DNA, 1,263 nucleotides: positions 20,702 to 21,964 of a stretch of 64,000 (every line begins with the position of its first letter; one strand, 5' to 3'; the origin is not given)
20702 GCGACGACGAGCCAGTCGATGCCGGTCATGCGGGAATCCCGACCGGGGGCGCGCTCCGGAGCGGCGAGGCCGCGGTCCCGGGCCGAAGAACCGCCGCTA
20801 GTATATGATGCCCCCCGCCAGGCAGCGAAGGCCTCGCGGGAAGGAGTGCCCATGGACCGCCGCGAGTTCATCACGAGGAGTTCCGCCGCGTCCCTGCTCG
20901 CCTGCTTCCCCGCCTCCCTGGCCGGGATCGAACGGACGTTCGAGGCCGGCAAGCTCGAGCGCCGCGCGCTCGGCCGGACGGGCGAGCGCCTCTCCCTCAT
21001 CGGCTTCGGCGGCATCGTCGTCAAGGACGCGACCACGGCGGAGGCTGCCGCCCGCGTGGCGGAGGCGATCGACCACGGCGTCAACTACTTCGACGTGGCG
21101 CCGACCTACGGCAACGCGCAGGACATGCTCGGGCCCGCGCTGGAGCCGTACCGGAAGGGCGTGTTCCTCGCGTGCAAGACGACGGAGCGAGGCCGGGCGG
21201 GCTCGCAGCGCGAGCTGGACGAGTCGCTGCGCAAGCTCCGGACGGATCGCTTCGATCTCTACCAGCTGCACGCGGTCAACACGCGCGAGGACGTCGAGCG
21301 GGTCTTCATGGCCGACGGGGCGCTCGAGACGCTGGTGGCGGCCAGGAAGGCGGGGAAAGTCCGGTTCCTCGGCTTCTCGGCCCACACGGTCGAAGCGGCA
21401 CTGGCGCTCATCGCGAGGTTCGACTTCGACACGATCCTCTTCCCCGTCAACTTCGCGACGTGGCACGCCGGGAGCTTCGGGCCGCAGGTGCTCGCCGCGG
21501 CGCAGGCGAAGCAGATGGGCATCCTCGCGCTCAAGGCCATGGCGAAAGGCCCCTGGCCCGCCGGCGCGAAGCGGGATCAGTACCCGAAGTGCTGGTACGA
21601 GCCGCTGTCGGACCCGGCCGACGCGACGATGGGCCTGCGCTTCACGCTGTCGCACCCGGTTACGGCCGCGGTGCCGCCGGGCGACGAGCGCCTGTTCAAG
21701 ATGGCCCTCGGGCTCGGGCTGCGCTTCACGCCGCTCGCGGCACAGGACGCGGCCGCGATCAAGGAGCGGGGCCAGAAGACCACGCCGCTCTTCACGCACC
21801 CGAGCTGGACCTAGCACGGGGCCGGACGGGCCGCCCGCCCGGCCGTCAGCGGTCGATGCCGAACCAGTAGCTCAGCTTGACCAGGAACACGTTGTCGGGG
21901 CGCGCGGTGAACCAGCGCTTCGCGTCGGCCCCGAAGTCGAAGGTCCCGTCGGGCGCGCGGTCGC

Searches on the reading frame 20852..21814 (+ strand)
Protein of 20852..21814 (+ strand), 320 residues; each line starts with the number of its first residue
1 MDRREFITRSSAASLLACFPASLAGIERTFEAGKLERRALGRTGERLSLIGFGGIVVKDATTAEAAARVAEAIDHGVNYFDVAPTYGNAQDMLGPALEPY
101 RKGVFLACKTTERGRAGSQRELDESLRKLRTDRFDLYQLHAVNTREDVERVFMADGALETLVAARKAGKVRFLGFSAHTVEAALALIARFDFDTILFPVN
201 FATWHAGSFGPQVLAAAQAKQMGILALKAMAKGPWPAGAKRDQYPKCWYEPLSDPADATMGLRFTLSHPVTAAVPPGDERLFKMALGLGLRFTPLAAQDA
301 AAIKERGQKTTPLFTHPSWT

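Call 85: search_protein_families(library=ncbifam, proteins=[window:20852-21814:+], max_evalue=0.01)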
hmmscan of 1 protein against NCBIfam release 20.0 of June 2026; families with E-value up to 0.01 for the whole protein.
window:20852-21814:+ (320 aa): 7 families
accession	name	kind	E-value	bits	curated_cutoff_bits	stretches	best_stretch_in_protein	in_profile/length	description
NF008598.0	PRK11565.1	equivalog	4.9e-08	32.4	425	1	54-182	19-144/275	2,5-didehydrogluconate reductase DkgA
NF007695.0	PRK10376.1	subfamily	6.6e-07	28.7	280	1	62-180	39-169/290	oxidoreductase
NF007912.0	PRK10625.1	equivalog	1.2e-06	28.1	415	1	119-195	111-201/346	NADP(H)-dependent aldo-keto reductase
NF008377.0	PRK11172.1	equivalog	2.3e-06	27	327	1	50-188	6-141/267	2,5-didehydrogluconate reductase DkgB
NF049922.1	MethglyxlRedYdjG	equivalog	8.6e-06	25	550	0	43-103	9-79/326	NADH-dependent methylglyoxal reductase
TIGR01293.1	Kv_beta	subfamily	8.6e-05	21.7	365.4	1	37-97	3-67/319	voltage-dependent potassium channel subunit beta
NF011432.0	PRK14863.1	equivalog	0.00019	21.1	244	1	62-200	29-166/292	bifunctional regulator KidO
